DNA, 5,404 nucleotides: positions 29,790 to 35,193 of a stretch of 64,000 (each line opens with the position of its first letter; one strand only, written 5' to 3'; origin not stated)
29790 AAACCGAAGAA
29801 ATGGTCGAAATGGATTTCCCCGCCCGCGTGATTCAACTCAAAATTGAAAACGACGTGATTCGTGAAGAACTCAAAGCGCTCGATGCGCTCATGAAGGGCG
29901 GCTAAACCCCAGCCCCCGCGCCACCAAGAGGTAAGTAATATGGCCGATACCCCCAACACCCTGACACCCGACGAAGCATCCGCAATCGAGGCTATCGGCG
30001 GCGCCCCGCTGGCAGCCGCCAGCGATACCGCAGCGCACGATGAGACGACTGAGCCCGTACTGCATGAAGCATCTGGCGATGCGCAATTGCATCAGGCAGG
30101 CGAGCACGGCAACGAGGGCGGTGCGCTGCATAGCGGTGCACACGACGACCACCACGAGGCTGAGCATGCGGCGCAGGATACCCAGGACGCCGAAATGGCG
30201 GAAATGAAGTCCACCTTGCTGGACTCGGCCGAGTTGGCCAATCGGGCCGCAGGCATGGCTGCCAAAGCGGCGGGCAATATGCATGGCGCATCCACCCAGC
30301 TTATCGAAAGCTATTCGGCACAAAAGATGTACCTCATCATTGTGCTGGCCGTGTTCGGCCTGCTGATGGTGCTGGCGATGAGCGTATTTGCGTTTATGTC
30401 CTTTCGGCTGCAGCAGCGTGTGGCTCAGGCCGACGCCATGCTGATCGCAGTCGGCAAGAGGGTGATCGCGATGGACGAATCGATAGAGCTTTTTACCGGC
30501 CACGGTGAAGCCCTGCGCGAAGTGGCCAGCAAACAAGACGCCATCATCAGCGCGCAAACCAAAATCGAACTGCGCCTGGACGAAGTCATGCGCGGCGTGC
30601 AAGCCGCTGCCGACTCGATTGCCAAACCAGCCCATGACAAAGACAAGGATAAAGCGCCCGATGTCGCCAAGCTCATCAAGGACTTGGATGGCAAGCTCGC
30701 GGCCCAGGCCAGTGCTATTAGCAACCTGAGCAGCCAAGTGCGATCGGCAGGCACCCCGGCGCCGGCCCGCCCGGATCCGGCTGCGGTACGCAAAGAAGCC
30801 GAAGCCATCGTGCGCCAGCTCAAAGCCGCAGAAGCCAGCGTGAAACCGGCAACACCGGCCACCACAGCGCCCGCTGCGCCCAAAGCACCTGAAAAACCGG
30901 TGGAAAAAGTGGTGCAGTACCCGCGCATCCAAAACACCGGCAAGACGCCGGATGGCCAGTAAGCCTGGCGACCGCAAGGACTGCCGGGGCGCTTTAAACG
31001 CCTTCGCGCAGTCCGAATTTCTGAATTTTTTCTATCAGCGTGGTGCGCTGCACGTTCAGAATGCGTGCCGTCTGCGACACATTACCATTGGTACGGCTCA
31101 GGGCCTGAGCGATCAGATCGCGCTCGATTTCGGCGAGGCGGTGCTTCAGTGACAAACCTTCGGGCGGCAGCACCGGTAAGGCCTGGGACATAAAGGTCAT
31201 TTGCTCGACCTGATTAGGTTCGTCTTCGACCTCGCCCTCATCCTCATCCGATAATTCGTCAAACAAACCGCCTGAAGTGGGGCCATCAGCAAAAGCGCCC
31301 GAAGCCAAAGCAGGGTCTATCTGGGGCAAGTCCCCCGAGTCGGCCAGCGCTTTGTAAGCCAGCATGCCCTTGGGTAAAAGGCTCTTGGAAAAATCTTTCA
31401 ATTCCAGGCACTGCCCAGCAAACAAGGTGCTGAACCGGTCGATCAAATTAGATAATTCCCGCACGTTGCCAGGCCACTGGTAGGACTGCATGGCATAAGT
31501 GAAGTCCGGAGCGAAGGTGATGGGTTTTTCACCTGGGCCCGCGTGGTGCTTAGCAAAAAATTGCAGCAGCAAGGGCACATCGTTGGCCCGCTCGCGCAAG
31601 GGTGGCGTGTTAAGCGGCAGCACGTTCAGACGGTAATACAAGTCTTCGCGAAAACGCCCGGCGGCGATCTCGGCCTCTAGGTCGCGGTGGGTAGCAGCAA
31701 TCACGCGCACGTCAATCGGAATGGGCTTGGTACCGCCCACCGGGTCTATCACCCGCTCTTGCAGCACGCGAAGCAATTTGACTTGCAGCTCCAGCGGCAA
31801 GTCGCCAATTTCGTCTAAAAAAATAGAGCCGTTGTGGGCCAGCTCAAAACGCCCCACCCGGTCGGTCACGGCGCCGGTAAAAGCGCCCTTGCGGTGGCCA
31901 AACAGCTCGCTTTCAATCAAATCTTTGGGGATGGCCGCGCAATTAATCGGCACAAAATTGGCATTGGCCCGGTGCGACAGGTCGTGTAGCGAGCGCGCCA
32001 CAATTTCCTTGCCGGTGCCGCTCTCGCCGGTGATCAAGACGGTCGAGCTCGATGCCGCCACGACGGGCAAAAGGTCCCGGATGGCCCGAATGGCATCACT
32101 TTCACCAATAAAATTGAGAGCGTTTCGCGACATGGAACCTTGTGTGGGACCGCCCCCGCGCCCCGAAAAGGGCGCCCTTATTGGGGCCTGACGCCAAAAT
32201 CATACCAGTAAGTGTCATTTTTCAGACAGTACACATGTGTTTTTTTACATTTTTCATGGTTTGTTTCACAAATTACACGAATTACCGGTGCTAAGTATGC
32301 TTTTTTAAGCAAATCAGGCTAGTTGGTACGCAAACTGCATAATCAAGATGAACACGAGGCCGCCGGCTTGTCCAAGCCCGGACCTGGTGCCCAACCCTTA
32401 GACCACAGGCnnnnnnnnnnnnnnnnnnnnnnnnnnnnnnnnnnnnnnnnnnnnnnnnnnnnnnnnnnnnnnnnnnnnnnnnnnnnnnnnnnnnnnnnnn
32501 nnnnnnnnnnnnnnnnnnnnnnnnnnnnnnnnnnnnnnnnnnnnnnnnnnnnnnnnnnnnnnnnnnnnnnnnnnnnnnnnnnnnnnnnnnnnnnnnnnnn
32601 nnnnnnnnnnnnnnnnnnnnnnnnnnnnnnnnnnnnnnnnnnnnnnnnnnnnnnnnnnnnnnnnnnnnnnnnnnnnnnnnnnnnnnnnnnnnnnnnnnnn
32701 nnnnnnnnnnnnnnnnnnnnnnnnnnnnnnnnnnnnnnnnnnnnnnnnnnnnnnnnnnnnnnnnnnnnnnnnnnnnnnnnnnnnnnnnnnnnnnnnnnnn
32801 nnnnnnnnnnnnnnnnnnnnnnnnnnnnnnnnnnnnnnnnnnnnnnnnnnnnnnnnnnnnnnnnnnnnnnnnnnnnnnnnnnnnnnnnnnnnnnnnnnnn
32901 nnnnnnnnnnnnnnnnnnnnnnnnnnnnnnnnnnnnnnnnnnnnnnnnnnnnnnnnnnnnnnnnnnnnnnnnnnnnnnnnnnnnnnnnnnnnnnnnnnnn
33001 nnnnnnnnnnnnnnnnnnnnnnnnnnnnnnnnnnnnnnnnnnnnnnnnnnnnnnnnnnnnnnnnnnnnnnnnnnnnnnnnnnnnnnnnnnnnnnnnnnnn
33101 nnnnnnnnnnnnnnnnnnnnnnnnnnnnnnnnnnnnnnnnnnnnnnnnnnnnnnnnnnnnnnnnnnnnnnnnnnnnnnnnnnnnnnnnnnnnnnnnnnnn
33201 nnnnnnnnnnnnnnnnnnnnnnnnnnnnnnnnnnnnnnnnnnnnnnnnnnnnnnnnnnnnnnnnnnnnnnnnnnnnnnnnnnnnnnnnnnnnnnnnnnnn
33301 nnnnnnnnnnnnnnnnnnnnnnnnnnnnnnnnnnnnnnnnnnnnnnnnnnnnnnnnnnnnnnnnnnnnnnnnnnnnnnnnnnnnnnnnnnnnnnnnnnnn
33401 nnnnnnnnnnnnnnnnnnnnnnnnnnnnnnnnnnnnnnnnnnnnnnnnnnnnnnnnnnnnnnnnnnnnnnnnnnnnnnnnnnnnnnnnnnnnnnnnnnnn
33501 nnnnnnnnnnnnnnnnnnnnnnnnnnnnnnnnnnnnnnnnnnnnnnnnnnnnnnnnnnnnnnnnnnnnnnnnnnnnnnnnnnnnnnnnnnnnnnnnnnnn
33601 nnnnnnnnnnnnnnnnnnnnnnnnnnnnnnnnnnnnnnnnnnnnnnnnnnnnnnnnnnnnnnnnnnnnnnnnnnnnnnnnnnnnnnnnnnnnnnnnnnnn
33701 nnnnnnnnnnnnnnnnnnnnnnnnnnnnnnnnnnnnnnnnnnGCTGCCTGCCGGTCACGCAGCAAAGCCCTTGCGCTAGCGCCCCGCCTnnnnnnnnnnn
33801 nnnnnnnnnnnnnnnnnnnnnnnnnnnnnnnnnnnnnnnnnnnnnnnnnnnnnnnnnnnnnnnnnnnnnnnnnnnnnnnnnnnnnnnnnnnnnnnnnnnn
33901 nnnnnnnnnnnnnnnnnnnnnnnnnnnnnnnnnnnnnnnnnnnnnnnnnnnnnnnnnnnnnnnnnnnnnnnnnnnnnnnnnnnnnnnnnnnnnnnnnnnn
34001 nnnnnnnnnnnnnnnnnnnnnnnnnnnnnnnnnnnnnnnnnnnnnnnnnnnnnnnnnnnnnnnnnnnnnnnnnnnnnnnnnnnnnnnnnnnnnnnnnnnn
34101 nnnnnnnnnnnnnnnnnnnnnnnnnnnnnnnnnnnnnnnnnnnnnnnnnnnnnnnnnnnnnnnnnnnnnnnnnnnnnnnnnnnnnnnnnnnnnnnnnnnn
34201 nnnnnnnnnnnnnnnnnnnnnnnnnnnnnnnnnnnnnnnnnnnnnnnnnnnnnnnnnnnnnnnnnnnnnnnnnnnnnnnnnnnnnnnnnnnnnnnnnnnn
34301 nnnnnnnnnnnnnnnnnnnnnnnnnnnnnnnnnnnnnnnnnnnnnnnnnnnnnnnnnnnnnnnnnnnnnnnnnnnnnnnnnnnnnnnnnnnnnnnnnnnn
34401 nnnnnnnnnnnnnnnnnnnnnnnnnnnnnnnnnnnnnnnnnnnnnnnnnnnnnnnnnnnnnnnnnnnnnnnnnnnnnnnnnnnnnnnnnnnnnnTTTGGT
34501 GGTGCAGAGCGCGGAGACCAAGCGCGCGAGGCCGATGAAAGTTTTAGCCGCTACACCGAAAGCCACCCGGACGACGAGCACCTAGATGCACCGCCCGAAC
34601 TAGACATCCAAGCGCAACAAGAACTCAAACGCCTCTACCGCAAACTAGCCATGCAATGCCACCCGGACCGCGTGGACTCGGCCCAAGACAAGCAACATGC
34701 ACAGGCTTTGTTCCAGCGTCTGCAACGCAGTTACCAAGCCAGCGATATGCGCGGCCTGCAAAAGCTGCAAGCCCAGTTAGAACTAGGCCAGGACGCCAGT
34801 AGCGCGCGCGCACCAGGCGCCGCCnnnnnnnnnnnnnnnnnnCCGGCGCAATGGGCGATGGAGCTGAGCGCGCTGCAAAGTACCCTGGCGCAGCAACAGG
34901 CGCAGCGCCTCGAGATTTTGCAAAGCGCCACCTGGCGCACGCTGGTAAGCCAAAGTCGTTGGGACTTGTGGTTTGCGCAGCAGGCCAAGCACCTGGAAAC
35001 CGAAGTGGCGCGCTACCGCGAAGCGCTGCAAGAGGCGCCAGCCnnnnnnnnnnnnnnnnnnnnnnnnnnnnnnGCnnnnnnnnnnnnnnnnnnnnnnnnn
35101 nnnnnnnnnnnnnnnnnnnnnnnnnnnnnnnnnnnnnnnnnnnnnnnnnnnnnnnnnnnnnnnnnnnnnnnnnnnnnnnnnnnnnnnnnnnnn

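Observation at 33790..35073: J-domain protein fused to an apparently inactivated PLD/nuclease fold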

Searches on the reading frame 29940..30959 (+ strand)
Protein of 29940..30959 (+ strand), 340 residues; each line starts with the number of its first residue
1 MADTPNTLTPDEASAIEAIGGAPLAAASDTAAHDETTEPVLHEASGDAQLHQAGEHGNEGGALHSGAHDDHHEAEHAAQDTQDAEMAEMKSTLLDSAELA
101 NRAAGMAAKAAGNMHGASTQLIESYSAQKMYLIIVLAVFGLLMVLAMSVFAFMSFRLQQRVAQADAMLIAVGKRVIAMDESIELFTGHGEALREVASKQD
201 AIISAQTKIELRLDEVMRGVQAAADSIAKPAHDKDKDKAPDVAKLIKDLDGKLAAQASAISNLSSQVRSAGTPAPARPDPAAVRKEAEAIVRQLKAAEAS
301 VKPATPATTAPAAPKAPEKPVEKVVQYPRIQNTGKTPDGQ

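Call 4: search_protein_families(library=pfam, proteins=[window:29940-30959:+], max_evalue=1)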
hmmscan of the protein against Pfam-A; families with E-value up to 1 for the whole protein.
window:29940-30959:+ (340 aa): 1 family
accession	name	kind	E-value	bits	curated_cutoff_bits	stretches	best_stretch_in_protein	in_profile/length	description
PF13314.11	DUF4083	-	0.18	12.2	25.4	0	132-161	5-34/57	Domain of unknown function (DUF4083)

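Call 5: search_protein_families(library=ncbifam, proteins=[window:29940-30959:+], max_evalue=1)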
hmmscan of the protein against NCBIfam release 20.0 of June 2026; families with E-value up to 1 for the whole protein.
window:29940-30959:+ (340 aa): 2 families
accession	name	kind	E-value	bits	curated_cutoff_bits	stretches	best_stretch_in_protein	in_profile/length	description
NF041554.1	SA1362_fam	subfamily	0.091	12.9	42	1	130-154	5-29/70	SA1362 family protein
NF045974.1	conju_CD1108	subfamily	0.23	11.2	100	1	98-159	24-81/190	CD1108 family mobile element protein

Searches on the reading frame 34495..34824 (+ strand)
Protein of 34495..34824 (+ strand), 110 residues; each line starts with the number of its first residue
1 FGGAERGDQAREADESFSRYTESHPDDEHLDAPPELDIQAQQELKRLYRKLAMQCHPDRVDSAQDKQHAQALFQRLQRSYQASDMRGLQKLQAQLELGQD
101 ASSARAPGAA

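Call 31: search_solved_structures(query=window:34549-34822:+, max_evalue=1, show_alignments=3)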
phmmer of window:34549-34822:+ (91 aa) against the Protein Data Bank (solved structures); distinct sequences matched with E-value up to 1: 47.
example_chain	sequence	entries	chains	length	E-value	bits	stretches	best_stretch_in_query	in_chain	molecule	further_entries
7am2_BS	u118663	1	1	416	9.2e-06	29.4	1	22-66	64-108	DNAj-like protein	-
2ej7_A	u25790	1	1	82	0.00028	24.7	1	12-64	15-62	HCG3 gene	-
1bqz_A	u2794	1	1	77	0.00066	23.5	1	22-65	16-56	DNAJ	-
1bq0_A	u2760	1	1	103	0.0012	22.7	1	23-65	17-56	DNAJ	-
5nro_B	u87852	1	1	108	0.0013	22.6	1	22-65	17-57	Chaperone protein DnaJ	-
1xbl_A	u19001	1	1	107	0.0013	22.6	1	23-65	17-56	DNAJ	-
2dmx_A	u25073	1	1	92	0.0015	22.4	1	23-66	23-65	DnaJ homolog subfamily B member 8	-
2y4t_A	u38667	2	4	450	0.0016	22.3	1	23-58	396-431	DNAJ HOMOLOG SUBFAMILY C MEMBER 3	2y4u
1nz6_A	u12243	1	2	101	0.0017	22.2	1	19-70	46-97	Auxilin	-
6hix_BK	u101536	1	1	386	0.0019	22.1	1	23-63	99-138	Chaperone protein DNAj, putative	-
6yxx_BK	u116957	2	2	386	0.0019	22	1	23-63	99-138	Chaperone protein DNAj, putative | mL77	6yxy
1xi5_J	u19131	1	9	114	0.002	22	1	19-70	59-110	Auxilin J-domain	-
2lo1_A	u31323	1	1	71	0.0022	21.8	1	22-52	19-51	DnaJ homolog subfamily A member 1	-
2m6y_A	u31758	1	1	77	0.0026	21.6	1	22-48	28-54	DnaJ homolog subfamily A member 1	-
6u3r_A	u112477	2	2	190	0.0028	21.5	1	23-64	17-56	DnaJ homolog subfamily B member 6,DnaJ homolog subfamily B member 6 | DnaJ homolog subfamily B member 6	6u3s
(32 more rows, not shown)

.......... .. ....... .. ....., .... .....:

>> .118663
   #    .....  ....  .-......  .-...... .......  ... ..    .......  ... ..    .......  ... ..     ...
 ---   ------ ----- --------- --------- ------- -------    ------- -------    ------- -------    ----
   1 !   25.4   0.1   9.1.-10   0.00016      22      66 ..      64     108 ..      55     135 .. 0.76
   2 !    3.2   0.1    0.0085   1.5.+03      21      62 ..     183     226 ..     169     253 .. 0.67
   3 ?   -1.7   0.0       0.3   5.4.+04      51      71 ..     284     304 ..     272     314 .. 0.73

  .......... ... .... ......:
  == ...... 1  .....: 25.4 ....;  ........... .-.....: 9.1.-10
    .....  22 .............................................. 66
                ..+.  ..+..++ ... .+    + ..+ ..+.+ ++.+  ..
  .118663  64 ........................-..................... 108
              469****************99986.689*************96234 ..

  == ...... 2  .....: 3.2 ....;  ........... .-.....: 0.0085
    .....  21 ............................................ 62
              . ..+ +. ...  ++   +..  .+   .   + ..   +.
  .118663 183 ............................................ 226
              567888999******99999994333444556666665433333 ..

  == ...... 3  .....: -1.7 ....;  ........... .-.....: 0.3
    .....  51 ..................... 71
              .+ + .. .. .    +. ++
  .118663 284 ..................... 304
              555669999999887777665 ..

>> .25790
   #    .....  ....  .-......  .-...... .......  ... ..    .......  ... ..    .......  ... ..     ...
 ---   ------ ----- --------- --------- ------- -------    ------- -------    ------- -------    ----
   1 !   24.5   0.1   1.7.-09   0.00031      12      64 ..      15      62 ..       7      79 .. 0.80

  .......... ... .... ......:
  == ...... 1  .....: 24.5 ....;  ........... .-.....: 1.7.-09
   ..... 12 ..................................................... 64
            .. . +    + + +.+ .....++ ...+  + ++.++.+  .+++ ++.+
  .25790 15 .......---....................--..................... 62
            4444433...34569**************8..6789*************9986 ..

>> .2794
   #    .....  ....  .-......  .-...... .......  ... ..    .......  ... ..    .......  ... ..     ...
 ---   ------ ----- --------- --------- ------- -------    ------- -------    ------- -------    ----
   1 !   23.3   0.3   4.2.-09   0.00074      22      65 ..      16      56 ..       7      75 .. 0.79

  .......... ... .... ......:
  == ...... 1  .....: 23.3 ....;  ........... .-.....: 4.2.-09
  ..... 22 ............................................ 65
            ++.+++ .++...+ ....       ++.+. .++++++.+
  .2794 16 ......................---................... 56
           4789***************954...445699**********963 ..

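Call 56: predict_structure(alignment_id=A3)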
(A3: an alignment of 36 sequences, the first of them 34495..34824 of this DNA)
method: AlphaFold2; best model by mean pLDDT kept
length: 110 residues; sequences in the alignment: 36
mean_pLDDT: 65.9   pTM: 0.44
mean pLDDT of the five models: 65.9, 63.2, 56.6, 56.3, 54.5
residues with pLDDT >= 90: 0; 70-90: 51; 50-70: 40; < 50: 19
segments of 3 or more residues with pLDDT < 50: 26-32, 100-110
pLDDT, mean of each block of 10 residues (from residue 1): 54 67 53 63 82 69 68 81 79 68 42
secondary structure, 60 per line:
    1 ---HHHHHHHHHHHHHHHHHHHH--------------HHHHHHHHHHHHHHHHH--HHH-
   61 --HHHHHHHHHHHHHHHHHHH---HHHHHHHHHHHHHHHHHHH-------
elements in order: H4-23 H38-54 H63-81 H85-103

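Call 60: fold_search(model_id=the predicted structure, library=pdb)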
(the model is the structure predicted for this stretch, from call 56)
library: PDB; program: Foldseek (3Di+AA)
matches with E <= 10: 37; with E <= 0.001: 0
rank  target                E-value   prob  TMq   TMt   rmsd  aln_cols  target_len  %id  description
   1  7jzm_A                8.8e-01  0.87  0.41  0.64   2.4        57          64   23  SARS-CoV-2 spike in complex with LCB3 (local refinement of the RBD and LCB3) (released 2020-09-23)
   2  2qff                  9.8e-01  0.69  0.38  0.52   3.3        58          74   17  Crystal structure of Staphylococcal Complement Inhibitor (released 2007-09-04)
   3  2qsa                  9.8e-01  0.63  0.35  0.38   9.1        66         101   27  Crystal structure of J-domain of DnaJ homolog dnj-2 precursor from C.elegans. (released 2007-08-14)
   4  9lp2_F                1.2e+00  0.94  0.44  0.73   1.6        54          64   18  Crystal structure of de novo designed amantadine induced heterodimer dAID23.4 (released 2025-12-17)
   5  6rzy_A                1.6e+00  0.66  0.35  0.54   5.0        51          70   33  Plasmodium falciparum PFA0660w Hsp40 co-chaperone J-domain (released 2019-10-02)
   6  9lp2_C                1.8e+00  0.89  0.44  0.74   1.7        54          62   18  Crystal structure of de novo designed amantadine induced heterodimer dAID23.4 (released 2025-12-17)
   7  2win_M                2.1e+00  0.44  0.38  0.47   3.4        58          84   17  C3 convertase (C3bBb) stabilized by SCIN (released 2009-06-09)
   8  4h6h_A                2.4e+00  0.41  0.38  0.49   3.5        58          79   16  Crystal Structure of Staphylococcal Complement Inhibitor SCIN-B(4-85) (released 2012-12-19)
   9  4h6h_B                2.4e+00  0.41  0.38  0.48   3.5        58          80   16  Crystal Structure of Staphylococcal Complement Inhibitor SCIN-B(4-85) (released 2012-12-19)
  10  3t49_A                2.8e+00  0.33  0.37  0.52   3.4        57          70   16  Crystal structure of truncated form of Staphylococcal Complement Inhibitor B (SCIN-B) at 1.5 Angstrom (released 2011-11-23)
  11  9lns                  3.0e+00  0.75  0.44  0.73   1.7        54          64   20  Crystal structure of de novo designed amantadine induced homotrimer dAIT17 (released 2025-12-17)
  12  5j45                  3.4e+00  0.14  0.30  0.30  17.9        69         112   19  Crystal structure of Shrub, fly ortholog of SNF7/CHMP4B (released 2016-07-20)
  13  9lp2_H                3.8e+00  0.63  0.44  0.76   1.8        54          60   18  Crystal structure of de novo designed amantadine induced heterodimer dAID23.4 (released 2025-12-17)
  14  6dhz_D                4.8e+00  0.09  0.34  0.36  10.0        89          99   13  Crystallographic octamer of a metal-free RIDC1 variant bearing two disulfide bonded cysteines (released 2018-07-25)
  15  3t46                  5.1e+00  0.44  0.49  0.68   3.5        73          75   14  Crystal structure of Staphylococcal Complement Inhibitor D (SCIN-D) at 1.5 Angstrom (released 2011-11-23)
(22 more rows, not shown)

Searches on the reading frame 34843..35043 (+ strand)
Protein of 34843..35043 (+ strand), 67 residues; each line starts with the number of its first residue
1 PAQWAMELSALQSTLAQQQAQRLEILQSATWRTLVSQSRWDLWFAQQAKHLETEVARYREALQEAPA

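Call 82: search_protein_representatives(alignment_id=A4)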
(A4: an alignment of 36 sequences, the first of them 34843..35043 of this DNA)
Query: 36 sequences, 66 profile positions. Proteins with E-value up to 0.001 (for the whole library): 216; up to 1e-10: 26; up to 1e-30: 0. The best 150 are listed.
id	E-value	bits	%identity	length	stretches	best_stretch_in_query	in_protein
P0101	4.6e-23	96.8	-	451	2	3-62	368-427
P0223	1.2e-22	95.5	-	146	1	2-64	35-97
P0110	3.2e-22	94.1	-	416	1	4-63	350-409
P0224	7.4e-22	93.0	-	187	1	2-62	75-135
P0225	7.9e-22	92.9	-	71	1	6-65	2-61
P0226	3.7e-21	90.7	-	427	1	6-61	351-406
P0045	9.1e-21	89.5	-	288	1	2-64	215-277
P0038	1.8e-20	88.5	-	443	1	2-64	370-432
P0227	3.3e-20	87.7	-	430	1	3-65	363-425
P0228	1.4e-19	85.7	-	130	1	2-63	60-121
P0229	4.7e-19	84.0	-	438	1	2-64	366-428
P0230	5.5e-19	83.8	-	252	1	5-63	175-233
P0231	6.4e-19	83.5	-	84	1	13-64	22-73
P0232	9.8e-17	76.5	-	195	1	2-64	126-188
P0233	1.2e-16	76.3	-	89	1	3-65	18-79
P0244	2.7e-08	49.5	-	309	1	3-59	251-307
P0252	1.3e-07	47.3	-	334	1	2-64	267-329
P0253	1.5e-07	47.2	-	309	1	3-63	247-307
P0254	2.0e-07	46.7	-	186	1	4-62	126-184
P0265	5.1e-07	45.4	-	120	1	2-64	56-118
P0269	7.4e-07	44.9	-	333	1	2-63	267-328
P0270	7.4e-07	44.9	-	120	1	3-64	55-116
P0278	1.9e-06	43.6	-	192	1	2-63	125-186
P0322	3.1e-05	39.7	-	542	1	3-58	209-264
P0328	3.9e-05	39.4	-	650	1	3-61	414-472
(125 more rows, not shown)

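Call 83: search_protein_families(library=pfam, proteins=[P0244, P0253, P0252, P0269, P0265, P0270, P0254, P0278, P0322, P0328], max_evalue=0.01)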
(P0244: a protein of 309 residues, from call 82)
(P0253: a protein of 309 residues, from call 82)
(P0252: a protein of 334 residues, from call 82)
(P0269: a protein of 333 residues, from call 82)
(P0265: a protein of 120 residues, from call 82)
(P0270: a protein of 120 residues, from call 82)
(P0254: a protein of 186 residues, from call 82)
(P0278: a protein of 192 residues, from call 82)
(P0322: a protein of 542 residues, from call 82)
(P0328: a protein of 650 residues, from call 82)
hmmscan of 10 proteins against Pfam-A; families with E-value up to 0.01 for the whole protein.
P0244 (309 aa): 1 family
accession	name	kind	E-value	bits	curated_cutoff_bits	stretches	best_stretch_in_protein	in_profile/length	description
PF00226.36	DnaJ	-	2.6e-06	27.9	27.8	1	176-218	11-51/63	DnaJ domain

P0253 (309 aa): 1 family
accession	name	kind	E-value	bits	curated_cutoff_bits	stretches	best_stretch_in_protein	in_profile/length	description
PF00226.36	DnaJ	-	8.5e-07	29.4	27.8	1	172-214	11-51/63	DnaJ domain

P0252 (334 aa): 4 families
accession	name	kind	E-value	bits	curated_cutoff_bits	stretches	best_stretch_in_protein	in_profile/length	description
PF00226.36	DnaJ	-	5e-06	27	27.8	1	190-232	11-51/63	DnaJ domain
PF20733.2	LRIM1_dimer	-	0.0038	17.6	35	0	94-198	64-168/187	Dimerization domain in LRIM1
PF16326.10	ABC_tran_CTD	-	0.0054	17.4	32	1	97-126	8-53/69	ABC transporter C-terminal domain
PF04280.21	Tim44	-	0.0099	16.4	29.6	0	209-278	13-79/147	Tim44-like domain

P0269 (333 aa): 1 family
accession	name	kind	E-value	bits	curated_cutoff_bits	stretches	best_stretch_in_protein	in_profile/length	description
PF00226.36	DnaJ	-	1.6e-05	25.4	27.8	1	192-232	13-51/63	DnaJ domain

P0265 (120 aa): 0 families

P0270 (120 aa): 0 families

P0254 (186 aa): 1 family
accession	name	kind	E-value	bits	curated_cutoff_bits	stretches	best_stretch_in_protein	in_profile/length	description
PF00226.36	DnaJ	-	0.00045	20.7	27.8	1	52-92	13-51/63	DnaJ domain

P0278 (192 aa): 1 family
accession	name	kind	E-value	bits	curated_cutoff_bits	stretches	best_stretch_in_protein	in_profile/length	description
PF18595.6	Nuf2_DHR10-like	-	0.0086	16.6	28.4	1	86-150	42-107/117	Nuf2, DHR10-like domain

P0322 (542 aa): 0 families

P0328 (650 aa): 3 families
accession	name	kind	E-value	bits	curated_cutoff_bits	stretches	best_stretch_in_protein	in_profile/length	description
PF13091.12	PLDc_2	-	1.3e-10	41.7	27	1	15-128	2-117/132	PLD-like domain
PF00226.36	DnaJ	-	4.6e-05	23.9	27.8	1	342-381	14-51/63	DnaJ domain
PF07894.18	SACK1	-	5.8e-05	23.2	21.4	1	8-135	124-262/274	Scaffolding anchor of CK1 domain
